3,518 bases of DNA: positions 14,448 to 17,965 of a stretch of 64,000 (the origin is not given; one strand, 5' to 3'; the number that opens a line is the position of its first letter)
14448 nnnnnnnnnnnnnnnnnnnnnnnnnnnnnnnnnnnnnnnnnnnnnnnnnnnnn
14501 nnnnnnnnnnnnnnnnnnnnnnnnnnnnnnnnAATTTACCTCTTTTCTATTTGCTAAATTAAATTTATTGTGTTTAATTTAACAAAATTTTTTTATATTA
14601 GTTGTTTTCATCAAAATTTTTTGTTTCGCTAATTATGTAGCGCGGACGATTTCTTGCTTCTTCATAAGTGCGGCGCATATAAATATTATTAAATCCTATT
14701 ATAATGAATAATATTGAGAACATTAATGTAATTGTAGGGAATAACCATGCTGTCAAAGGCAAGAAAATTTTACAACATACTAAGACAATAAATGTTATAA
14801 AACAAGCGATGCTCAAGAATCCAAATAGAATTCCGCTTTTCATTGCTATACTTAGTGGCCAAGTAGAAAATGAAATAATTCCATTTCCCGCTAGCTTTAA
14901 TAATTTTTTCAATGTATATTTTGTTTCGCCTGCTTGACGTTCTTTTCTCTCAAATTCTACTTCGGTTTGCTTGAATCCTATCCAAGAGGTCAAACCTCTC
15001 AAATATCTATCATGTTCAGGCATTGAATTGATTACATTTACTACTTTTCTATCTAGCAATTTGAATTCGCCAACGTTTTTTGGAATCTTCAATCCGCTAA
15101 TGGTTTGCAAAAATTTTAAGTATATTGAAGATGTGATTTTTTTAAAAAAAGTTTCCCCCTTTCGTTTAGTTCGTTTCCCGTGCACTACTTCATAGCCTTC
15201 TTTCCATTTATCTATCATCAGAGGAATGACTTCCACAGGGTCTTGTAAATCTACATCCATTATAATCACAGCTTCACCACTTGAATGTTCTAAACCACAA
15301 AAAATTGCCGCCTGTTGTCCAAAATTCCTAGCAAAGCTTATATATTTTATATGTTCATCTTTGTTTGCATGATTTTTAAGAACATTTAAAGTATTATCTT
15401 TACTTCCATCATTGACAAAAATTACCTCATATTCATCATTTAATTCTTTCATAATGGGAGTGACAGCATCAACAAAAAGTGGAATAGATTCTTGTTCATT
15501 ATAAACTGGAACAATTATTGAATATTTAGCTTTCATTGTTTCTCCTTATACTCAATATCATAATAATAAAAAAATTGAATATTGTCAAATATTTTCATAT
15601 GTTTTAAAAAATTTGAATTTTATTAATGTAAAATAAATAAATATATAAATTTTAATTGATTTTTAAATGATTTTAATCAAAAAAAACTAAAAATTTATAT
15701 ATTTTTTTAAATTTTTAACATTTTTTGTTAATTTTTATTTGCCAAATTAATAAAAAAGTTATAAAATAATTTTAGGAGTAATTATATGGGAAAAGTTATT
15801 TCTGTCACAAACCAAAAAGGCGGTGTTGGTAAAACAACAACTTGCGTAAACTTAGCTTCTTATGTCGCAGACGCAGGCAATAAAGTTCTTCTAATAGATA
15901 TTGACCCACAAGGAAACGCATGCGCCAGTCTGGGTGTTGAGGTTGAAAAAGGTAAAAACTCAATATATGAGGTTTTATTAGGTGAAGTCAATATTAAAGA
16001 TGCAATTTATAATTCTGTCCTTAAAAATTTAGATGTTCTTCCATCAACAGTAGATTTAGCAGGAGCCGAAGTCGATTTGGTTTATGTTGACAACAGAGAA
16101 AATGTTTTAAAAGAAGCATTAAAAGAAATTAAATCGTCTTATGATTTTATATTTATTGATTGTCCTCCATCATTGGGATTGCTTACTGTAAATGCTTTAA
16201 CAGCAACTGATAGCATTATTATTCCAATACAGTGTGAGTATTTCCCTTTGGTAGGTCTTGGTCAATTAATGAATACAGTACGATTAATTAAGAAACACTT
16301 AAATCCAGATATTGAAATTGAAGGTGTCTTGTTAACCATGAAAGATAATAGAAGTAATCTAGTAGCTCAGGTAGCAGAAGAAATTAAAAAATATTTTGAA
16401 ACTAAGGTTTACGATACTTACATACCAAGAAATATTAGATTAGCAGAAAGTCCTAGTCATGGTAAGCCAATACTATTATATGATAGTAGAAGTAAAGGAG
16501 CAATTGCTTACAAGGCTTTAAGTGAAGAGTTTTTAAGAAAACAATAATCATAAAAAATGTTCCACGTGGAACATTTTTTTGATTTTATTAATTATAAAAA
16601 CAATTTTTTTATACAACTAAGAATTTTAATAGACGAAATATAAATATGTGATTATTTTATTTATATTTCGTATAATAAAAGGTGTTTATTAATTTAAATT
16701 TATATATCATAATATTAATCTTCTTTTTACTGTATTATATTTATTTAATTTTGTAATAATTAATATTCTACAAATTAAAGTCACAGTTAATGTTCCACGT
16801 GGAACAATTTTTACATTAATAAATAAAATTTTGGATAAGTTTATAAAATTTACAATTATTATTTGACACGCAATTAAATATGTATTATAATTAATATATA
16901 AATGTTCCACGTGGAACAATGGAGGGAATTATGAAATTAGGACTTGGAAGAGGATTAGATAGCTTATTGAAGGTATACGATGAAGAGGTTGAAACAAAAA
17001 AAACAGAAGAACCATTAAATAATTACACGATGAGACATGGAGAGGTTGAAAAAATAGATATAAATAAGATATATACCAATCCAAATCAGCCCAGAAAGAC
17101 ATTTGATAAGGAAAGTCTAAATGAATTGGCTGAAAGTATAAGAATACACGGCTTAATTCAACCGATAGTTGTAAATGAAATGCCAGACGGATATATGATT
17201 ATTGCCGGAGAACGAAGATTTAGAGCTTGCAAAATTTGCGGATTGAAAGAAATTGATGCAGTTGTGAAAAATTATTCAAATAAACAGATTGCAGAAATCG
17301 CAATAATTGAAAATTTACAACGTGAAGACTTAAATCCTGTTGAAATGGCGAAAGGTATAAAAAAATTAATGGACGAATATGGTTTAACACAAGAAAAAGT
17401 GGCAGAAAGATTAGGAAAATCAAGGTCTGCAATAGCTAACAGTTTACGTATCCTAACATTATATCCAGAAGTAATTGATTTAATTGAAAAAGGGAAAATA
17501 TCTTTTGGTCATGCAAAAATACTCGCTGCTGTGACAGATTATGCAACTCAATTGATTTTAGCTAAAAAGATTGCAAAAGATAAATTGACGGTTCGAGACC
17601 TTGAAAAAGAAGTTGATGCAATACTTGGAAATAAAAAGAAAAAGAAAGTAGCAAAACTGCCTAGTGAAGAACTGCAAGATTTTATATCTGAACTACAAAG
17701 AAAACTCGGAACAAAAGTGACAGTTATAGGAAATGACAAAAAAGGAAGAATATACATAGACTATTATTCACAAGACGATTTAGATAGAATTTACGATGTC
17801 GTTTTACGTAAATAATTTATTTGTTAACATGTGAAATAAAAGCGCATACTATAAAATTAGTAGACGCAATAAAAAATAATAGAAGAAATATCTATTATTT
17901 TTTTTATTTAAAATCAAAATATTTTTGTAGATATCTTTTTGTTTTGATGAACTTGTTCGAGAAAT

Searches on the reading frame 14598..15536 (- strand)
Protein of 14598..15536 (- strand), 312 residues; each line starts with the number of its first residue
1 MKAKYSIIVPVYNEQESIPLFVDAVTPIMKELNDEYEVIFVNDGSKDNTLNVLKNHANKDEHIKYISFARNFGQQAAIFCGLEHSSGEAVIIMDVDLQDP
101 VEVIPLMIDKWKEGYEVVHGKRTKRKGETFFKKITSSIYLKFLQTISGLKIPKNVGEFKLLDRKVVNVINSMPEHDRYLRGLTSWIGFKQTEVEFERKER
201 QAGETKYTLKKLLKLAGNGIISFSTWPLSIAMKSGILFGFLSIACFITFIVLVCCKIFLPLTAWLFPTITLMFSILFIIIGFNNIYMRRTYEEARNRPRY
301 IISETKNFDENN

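Call 7: search_protein_families(library=ncbifam, proteins=[window:14598-15536:-], max_evalue=0.00001)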
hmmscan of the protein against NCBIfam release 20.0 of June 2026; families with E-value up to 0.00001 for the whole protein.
window:14598-15536:- (312 aa): 15 families
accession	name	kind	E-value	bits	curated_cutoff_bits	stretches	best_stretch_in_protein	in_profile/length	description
NF047588.1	GlcsyltransPgfSStrep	equivalog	4.2e-76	256.1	500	1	4-305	2-305/308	glycosyltransferase PgfS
NF007986.1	PRK10714.1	equivalog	3.9e-52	177.2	529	1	4-304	7-310/316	undecaprenyl-phosphate 4-deoxy-4-formamido-L-arabinose transferase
TIGR03937.1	PgaC_IcaA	equivalog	1.1e-16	60.8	422.3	1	5-113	47-152/407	poly-beta-1,6-N-acetyl-D-glucosamine synthase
NF007482.0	PRK10073.1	equivalog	4.3e-13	49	423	1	3-96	6-95/334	glycosyltransferase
NF041875.1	EPS_EpsD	equivalog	2.3e-11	43.7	370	1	6-105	2-98/325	exopolysaccharide biosynthesis glycosyltransferase EpsD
NF047683.1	TeichurnBiosyTuaG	equivalog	4.9e-11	42.7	400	1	3-96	6-96/252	teichuronic acid biosynthesis protein TuaG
NF050050.1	ProtGlycPglI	equivalog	1.7e-10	40.8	500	1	3-123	2-120/306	GalNAc(5)-diNAcBac-PP-undecaprenol beta-1,3-glucosyltransferase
TIGR04283.1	glyco_like_mftF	equivalog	4.5e-10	39.5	182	1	6-102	2-88/221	TIGR04283 family arsenosugar biosynthesis glycosyltransferase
NF058614.1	PPMAGASynPpgS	equivalog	5.8e-08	32.4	370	1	7-126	4-117/226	polyprenyl-phospho-N-acetylgalactosaminyl synthase PpgS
NF041391.1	DPhHxTase_Halo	equivalog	8.9e-08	31.4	375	1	11-169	3-153/213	dolichyl-phosphate hexose transferase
TIGR04242.1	nodulat_NodC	equivalog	1.5e-07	30.8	550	1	6-106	51-151/395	chitooligosaccharide synthase NodC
TIGR03965.1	mycofact_glyco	equivalog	2.2e-07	30.1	280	1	5-97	76-165/467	mycofactocin biosynthesis glycosyltransferase MftF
NF010496.0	PRK13915.1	equivalog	2.7e-06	26.7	262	1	4-101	32-131/307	glucosyl-3-phosphoglycerate synthase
NF053739.1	GlytfEpsEBac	equivalog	4.8e-06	25.7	450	1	4-96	2-92/265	glycosyltransferase EpsE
NF038302.1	EPS_HpsE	equivalog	9.3e-06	24.8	300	0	5-96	3-96/307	hormogonium polysaccharide biosynthesis glycosyltransferase HpsE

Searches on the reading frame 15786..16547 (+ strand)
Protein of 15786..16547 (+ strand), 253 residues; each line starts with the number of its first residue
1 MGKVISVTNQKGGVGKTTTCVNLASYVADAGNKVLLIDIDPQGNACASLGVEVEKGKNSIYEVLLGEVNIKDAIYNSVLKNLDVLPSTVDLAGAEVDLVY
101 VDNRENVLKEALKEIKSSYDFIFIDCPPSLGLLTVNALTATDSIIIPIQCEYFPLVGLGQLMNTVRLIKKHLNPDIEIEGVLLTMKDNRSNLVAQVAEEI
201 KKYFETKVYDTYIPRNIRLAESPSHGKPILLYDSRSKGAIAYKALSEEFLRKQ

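Call 7: search_protein_families(library=ncbifam, proteins=[window:15786-16547:+], max_evalue=0.00001)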
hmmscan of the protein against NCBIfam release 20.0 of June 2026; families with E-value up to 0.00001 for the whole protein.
window:15786-16547:+ (253 aa): 26 families (the best 25 are shown)
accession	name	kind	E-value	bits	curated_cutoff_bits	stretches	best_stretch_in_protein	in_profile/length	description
NF041546.1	ParA_partition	equivalog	1.4e-33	116.2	180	2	4-50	1-47/203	ParA family partition ATPase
TIGR01969.1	minD_arch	subfamily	3e-32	111.8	201.75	1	4-249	2-230/251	cell division ATPase MinD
TIGR03453.1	partition_RepA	equivalog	3.2e-31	108.5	348.45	1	3-163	105-279/387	plasmid partitioning protein RepA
NF041283.1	PrgP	equivalog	6.4e-28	97.9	400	1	1-221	1-230/297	ParA superfamily DNA segregation protein PrgP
NF010443.0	PRK13869.1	subfamily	1.9e-21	76.3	446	1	3-166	122-299/405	plasmid-partitioning protein RepA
NF010259.0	PRK13705.1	equivalog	2.1e-18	66.5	725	1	3-174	107-295/388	plasmid-partitioning protein SopA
TIGR01968.1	minD_bact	equivalog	2.7e-18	66.3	212.9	1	3-247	2-234/261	septum site-determining protein MinD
TIGR03371.1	cellulose_yhjQ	equivalog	4.5e-16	59.1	157.85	1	3-246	2-238/246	cellulose biosynthesis protein BcsQ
TIGR01007.1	eps_fam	subfamily_domain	6.7e-16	58.4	108.05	1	3-138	18-146/204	polysaccharide biosynthesis tyrosine autokinase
NF008568.0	PRK11519.1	equivalog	2.9e-12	45.6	1068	1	4-132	528-649/720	tyrosine-protein kinase Wzc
TIGR03018.1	pepcterm_TyrKin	hypoth_equivalog_domain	1.2e-11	44.4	230.65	1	3-146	36-177/207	XrtA-associated tyrosine autokinase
NF041136.1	MrpORP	equivalog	1.4e-10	41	450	1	3-146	6-144/365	iron-sulfur cluster carrier protein MrpORP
TIGR01005.1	eps_transp_fam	subfamily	1e-09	37.2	411.7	1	3-217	547-740/754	exopolysaccharide transport protein family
NF047398.1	AAA_KGGVGR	domain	1.3e-09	38.6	90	1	4-126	4-149/190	KGGVGR-motif variant AAA ATPase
NF008079.0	PRK10818.1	equivalog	3e-09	36.6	508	1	1-151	1-146/270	septum site-determining protein MinD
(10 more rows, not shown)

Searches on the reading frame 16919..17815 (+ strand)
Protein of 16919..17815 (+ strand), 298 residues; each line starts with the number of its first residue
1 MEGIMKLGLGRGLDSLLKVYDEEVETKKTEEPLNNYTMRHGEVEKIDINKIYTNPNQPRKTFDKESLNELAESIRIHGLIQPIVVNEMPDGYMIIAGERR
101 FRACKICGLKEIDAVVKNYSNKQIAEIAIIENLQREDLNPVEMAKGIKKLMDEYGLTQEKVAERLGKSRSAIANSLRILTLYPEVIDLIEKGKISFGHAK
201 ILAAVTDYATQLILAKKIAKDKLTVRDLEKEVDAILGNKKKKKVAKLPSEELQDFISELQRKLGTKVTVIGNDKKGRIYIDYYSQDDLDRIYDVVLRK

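Call 7: search_protein_families(library=ncbifam, proteins=[window:16919-17815:+], max_evalue=0.00001)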
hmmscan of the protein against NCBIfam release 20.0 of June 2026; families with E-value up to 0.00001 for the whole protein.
window:16919-17815:+ (298 aa): 7 families
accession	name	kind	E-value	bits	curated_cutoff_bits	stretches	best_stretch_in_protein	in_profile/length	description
TIGR04285.1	nucleoid_noc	exception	1.3e-70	237.7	315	1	42-285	1-241/255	nucleoid occlusion protein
TIGR00180.1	parB_part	domain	4e-55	186.5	58.45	1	41-218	3-185/186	ParB/RepB/Spo0J family partition protein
TIGR03734.1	PRTRC_parB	hypoth_equivalog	4.9e-35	121.1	278.6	1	56-236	6-190/555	PRTRC system ParB family protein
NF010406.0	PRK13832.1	subfamily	2.9e-23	82.3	640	1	42-205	3-170/578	plasmid partitioning protein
TIGR03454.1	partition_RepB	equivalog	1.1e-16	61.2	201.5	1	27-184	48-206/325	plasmid partitioning protein RepB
NF010440.0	PRK13866.1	equivalog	4.5e-08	32.6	522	1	43-159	65-183/336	plasmid partitioning protein RepB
NF053625.1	SerKinSerKArch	equivalog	3.6e-06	26.3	380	0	57-125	25-96/244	ADP-dependent L-serine kinase SerK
